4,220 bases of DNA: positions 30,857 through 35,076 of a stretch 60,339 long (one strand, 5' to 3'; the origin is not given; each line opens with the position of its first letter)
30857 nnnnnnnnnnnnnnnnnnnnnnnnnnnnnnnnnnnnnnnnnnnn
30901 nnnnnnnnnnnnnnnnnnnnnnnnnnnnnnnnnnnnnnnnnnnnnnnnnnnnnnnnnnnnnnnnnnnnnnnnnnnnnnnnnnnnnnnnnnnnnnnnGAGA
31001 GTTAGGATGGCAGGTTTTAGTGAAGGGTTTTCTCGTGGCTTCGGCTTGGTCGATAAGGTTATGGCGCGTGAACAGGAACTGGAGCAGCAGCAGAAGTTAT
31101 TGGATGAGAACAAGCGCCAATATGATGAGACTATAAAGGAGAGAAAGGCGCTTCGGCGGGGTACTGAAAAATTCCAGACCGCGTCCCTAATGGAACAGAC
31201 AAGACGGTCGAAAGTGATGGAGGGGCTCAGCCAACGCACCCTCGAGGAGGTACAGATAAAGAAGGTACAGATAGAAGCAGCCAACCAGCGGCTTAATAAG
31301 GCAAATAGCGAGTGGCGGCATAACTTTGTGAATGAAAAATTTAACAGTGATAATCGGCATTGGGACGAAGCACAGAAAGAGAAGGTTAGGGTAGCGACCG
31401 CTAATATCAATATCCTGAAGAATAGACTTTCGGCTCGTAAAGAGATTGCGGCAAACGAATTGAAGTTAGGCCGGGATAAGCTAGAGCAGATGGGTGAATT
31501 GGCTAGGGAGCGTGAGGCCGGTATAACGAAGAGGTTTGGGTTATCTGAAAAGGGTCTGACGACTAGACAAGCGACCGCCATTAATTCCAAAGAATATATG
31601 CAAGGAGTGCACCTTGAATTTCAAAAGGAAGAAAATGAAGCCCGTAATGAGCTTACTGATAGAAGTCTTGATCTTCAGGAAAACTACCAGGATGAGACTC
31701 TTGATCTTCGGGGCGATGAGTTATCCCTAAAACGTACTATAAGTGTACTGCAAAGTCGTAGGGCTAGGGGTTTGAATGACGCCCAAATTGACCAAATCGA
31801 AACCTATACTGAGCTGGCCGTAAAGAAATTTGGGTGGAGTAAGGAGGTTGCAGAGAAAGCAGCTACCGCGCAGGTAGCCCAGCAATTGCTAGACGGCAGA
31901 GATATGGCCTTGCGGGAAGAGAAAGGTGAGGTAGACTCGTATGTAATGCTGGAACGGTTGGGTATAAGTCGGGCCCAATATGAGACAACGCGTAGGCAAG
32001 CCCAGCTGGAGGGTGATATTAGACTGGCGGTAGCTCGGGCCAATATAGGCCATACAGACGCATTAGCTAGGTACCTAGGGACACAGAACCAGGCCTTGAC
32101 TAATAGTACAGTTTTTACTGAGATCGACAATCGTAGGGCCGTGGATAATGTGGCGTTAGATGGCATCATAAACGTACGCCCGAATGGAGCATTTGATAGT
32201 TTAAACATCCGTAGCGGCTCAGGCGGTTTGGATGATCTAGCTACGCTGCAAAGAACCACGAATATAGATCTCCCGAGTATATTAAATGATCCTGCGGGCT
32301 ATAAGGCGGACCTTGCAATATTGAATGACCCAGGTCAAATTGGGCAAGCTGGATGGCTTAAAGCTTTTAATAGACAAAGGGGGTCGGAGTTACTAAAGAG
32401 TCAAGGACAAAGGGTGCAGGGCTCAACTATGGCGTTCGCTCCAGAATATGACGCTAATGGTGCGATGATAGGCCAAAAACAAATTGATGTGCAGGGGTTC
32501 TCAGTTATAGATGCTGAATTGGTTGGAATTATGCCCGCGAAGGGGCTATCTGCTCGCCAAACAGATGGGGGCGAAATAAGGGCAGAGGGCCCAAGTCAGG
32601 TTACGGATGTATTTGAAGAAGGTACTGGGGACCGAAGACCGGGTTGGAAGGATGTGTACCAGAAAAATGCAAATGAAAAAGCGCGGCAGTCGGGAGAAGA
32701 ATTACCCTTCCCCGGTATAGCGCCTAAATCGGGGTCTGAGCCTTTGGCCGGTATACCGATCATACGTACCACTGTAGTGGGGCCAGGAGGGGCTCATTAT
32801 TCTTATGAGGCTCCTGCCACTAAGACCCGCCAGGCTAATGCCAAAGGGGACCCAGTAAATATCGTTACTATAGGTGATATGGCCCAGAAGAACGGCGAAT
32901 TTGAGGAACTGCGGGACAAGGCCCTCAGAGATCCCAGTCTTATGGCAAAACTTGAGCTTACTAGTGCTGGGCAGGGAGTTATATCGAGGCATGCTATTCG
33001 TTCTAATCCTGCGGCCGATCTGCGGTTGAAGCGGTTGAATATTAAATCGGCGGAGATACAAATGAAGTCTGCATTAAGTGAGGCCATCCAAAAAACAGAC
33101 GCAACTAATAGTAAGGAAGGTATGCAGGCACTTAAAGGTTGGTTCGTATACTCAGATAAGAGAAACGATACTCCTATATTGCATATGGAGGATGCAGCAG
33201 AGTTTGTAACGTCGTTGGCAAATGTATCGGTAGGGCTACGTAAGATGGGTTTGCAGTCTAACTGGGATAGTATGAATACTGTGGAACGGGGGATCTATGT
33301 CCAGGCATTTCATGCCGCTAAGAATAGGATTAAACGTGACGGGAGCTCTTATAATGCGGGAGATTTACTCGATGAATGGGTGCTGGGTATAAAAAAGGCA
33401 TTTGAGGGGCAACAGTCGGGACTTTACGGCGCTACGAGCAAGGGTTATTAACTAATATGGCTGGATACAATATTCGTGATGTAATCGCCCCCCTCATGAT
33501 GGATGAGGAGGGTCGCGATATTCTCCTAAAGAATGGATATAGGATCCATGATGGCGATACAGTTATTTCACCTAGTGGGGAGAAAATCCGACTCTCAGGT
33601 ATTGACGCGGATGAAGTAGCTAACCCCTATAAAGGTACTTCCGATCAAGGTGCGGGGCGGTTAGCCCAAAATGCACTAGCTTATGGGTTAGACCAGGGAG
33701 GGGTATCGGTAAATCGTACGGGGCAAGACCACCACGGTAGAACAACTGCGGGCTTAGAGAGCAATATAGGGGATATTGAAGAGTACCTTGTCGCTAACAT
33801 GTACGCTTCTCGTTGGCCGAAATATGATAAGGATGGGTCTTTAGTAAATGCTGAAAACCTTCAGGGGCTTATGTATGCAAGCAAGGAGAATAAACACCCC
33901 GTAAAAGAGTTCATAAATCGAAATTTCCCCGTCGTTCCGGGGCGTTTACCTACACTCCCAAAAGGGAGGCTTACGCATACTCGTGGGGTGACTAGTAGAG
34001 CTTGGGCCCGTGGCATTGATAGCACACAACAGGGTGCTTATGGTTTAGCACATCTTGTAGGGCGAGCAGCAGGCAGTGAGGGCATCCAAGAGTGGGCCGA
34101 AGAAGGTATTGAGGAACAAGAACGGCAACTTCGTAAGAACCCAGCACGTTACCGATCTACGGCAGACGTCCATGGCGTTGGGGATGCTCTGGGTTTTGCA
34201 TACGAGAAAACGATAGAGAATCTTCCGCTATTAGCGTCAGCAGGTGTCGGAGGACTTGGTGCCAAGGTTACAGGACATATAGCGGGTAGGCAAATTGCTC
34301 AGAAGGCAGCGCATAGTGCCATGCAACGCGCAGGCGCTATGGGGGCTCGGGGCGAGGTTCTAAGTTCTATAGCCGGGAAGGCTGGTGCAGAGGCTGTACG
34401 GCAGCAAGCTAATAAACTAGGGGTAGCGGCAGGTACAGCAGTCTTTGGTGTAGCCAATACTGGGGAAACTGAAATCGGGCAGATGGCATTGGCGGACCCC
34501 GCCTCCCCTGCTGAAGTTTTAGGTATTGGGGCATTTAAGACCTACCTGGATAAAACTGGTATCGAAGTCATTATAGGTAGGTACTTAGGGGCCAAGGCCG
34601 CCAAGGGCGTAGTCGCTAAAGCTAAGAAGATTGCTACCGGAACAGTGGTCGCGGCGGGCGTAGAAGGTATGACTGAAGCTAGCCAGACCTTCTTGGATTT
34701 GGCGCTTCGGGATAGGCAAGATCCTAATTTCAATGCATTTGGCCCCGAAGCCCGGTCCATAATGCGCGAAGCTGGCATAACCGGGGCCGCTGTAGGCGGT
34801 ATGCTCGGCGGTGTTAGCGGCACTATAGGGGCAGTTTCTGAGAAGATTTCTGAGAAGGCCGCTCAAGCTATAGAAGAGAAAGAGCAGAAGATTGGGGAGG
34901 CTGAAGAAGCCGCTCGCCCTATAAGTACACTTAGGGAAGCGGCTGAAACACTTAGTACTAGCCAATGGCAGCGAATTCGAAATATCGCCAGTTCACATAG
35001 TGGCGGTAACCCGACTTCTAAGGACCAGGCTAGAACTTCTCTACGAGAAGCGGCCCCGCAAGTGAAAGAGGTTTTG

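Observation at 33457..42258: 2933-aa polyvalent-type giant protein: apparently intact SNase nuclease plus MORN repeats plus HExxH peptidase plus membrane segments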

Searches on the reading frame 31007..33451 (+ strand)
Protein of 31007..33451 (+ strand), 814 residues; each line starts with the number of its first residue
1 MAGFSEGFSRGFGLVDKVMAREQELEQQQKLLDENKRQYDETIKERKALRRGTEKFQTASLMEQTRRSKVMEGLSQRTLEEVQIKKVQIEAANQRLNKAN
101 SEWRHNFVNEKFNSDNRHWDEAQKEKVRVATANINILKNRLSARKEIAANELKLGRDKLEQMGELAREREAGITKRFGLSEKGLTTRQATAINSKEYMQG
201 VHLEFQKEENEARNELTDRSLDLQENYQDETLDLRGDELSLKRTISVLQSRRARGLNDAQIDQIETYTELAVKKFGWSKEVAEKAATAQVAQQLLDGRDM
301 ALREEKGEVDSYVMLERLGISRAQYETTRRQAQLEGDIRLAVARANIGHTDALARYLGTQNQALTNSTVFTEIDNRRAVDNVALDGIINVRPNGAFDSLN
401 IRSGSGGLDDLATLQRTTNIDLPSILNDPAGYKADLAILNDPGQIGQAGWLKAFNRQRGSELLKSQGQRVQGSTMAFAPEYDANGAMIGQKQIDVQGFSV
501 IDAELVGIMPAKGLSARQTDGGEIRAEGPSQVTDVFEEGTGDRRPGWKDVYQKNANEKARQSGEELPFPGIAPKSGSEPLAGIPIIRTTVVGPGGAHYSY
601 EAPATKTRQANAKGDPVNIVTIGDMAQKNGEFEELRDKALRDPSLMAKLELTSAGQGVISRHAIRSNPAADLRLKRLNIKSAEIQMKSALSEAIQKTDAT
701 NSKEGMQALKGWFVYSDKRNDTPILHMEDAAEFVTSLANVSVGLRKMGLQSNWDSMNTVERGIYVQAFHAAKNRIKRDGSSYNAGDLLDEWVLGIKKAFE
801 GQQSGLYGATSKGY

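Call 10: search_protein_families(library=phrogs, proteins=[window:31007-33451:+], max_evalue=0.001)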
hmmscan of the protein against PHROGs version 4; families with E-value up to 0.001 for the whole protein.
window:31007-33451:+ (814 aa): 0 families

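Call 26: search_dna_similar(query=window:31007-33451:+, collection=phages, mode=protein, max_rows=15)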
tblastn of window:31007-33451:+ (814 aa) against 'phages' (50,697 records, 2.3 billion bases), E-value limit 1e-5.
No match.

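Call 28: search_protein_families(library=pfam, proteins=[window:31007-33451:+], max_evalue=0.01)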
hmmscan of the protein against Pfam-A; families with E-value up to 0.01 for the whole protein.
window:31007-33451:+ (814 aa): 0 families

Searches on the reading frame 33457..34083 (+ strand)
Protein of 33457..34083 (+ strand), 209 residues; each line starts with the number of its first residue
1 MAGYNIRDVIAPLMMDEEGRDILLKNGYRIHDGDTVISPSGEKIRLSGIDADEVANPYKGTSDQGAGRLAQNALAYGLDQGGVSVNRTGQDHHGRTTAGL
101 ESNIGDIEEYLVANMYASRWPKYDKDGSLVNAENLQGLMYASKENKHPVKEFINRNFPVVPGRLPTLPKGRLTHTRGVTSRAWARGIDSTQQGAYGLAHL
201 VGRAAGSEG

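Call 11: search_solved_structures(query=window:33457-34083:+, max_evalue=10, show_alignments=3)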
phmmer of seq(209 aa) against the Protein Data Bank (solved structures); distinct sequences matched with E-value up to 10: 5.
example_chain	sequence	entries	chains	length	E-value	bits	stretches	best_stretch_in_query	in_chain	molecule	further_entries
4v4v_BM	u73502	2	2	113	0.4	13.7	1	30-98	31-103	50S ribosomal protein L18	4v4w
6q97_O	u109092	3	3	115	0.41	13.6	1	30-98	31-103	50S ribosomal protein L18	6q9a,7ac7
23wi_O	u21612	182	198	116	0.42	13.6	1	30-98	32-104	50S ribosomal protein L18 | 50S ribosomal protein uL18 | Large ribosomal subunit protein uL18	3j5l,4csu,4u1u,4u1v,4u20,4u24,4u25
10qm_W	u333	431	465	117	0.43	13.6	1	30-98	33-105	Large ribosomal subunit protein uL18 | 50S ribosomal protein L18 | 50S ribosomal protein L16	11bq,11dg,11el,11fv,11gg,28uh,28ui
7zm7_f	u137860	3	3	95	1.3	12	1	135-185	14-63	NADH dehydrogenase-like protein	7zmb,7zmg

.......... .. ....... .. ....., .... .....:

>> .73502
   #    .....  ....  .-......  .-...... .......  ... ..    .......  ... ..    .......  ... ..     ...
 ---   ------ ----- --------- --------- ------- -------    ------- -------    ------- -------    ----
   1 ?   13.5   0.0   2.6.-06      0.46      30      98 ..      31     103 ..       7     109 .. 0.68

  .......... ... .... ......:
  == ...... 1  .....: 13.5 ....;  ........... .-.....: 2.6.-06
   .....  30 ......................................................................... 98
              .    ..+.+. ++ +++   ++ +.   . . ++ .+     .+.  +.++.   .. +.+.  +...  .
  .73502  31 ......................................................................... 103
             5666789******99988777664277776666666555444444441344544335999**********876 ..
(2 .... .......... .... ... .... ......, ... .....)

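Call 17: find_homologous_proteins(query=window:33457-34056:+, max_evalue=0.01)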
Query window:33457-34056:+ (200 aa): 1 proteins with E <= 0.01 among 251 candidates.
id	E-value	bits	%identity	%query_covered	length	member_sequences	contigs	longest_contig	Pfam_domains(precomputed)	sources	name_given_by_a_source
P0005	1.4e-4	40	37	47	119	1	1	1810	PF00565.24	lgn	-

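Call 118: search_protein_families(library=pfam, proteins=[window:33457-34014:+], max_evalue=0.1)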
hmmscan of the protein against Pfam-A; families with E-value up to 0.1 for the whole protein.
seq(186 aa): 1 family
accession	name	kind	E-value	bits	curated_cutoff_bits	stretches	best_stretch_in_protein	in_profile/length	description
PF00565.23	SNase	-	0.0001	23.2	21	1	43-126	1-87/107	Staphylococcal nuclease homologue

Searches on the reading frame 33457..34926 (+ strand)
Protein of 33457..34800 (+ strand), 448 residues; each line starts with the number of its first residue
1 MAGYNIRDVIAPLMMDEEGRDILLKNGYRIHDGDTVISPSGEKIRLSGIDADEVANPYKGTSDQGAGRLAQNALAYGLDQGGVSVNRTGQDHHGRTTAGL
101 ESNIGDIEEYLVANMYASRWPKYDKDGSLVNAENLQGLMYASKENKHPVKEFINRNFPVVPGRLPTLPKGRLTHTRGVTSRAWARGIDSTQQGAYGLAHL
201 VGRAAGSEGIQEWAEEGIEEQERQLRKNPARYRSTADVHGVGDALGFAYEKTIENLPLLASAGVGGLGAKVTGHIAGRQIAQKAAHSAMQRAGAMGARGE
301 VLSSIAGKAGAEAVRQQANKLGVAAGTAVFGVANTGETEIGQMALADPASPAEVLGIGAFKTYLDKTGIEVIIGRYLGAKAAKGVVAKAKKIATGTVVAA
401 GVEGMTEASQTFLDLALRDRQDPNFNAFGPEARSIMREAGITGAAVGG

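Call 22: find_related_loci(query=window:33457-34800:+, collection=viral_contigs, flank=10000)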
Query window:33457-34800:+ (448 aa) in viral_contigs; peptide patterns used: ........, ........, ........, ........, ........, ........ (x = any residue, [..] = any of these).
3 stretches matched a pattern, but none encodes a relative of the query by tblastn (E <= 1e-3).

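Call 100: predict_structure(alignment_id=A5)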
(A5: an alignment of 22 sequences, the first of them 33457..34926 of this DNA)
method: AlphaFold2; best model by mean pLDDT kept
length: 490 residues; sequences in the alignment: 22
mean_pLDDT: 65.5   pTM: 0.48
mean pLDDT of the five models: 65.5, 64.3, 61.8, 60.6, 58.9
residues with pLDDT >= 90: 35; 70-90: 212; 50-70: 88; < 50: 155
segments of 3 or more residues with pLDDT < 50: 1-20, 122-147, 156-175, 263-278, 295-315, 317-327, 370-378, 381-396, 453-461, 487-490
pLDDT, mean of each block of 10 residues (from residue 1): 33 41 76 88 89 69 69 86 89 85 88 76 40 39 47 48 33 52 83 88 88 85 77 80 79 78 42 42 56 46 38 46 44 87 89 86 70 46 45 48 79 87 87 85 77 46 54 56 48
secondary structure, 60 per line:
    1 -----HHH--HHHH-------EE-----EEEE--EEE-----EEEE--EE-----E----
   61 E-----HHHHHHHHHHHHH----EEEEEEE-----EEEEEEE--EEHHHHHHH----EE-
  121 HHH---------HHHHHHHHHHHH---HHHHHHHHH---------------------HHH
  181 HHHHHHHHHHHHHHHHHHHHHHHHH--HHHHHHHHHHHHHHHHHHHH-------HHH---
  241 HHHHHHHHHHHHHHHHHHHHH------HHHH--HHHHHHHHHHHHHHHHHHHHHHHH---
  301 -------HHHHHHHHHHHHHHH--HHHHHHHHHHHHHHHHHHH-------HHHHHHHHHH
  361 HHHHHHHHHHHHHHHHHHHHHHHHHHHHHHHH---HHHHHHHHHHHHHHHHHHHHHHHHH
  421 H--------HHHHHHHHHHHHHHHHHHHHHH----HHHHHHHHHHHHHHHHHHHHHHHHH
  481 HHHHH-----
elements in order: H11-14 E29-32 E35-37 E43-46 H67-79 E84-90 E96-102 H107-113 H133-144 H148-156 H178-205 H208-227 H241-261 H268-271 H274-297 H308-322 H325-343 H351-392 H396-421 H430-451 H456-485

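Call 102: fold_search(model_id=the predicted structure, library=viral)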
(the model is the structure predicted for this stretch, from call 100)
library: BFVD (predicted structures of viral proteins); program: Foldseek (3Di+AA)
matches with E <= 10: 102; with E <= 0.001: 4
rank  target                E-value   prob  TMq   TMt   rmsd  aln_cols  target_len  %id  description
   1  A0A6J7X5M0            3.2e-06  1.00  0.39  0.18   9.8       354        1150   23  Uncharacterized protein (Fragment) [uncultured Caudovirales phage]
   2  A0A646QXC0            1.6e-04  1.00  0.21  0.09  23.6       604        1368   13  (no name in the UniProt tables at hand)
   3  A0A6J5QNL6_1          3.2e-04  1.00  0.32  0.14  17.8       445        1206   18  DNA 3'-5' helicase [uncultured Caudovirales phage]
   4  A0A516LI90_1          4.1e-04  1.00  0.32  0.13  15.7       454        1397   18  (no name in the UniProt tables at hand)
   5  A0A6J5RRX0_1          2.2e-03  1.00  0.31  0.17  13.3       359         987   19  Large polyvalent protein associated domain-containing protein [uncultured Caudovirales phage]
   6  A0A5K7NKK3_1          3.4e-03  1.00  0.30  0.16  13.0       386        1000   18  (no name in the UniProt tables at hand)
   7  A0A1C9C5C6            3.8e-03  1.00  0.17  0.50   5.7       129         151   19  Nuclease [Heterosigma akashiwo virus 01]
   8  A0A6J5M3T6            3.9e-03  1.00  0.18  0.57  16.1       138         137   21  COG1525 Micrococcal nuclease (Thermonuclease) homologs [uncultured Caudovirales phage]
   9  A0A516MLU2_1          6.7e-03  1.00  0.30  0.12  18.0       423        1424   16  (no name in the UniProt tables at hand)
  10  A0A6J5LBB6            1.1e-02  1.00  0.13  0.47   5.3        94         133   23  TNase-like domain-containing protein [uncultured Caudovirales phage]
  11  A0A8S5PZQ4            1.1e-02  0.82  0.18  0.18  20.2       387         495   15  RNA polymerase (Fragment) [Podoviridae sp. ctIlO27]
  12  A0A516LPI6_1          2.1e-02  0.99  0.29  0.16  17.8       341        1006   19  (no name in the UniProt tables at hand)
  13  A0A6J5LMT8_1          2.9e-02  0.95  0.25  0.13  13.4       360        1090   15  Uncharacterized protein [uncultured Caudovirales phage]
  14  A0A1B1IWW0            3.0e-02  1.00  0.17  0.47   6.1       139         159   20  (no name in the UniProt tables at hand)
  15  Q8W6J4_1              3.7e-02  0.80  0.28  0.14  20.2       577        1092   13  (no name in the UniProt tables at hand)
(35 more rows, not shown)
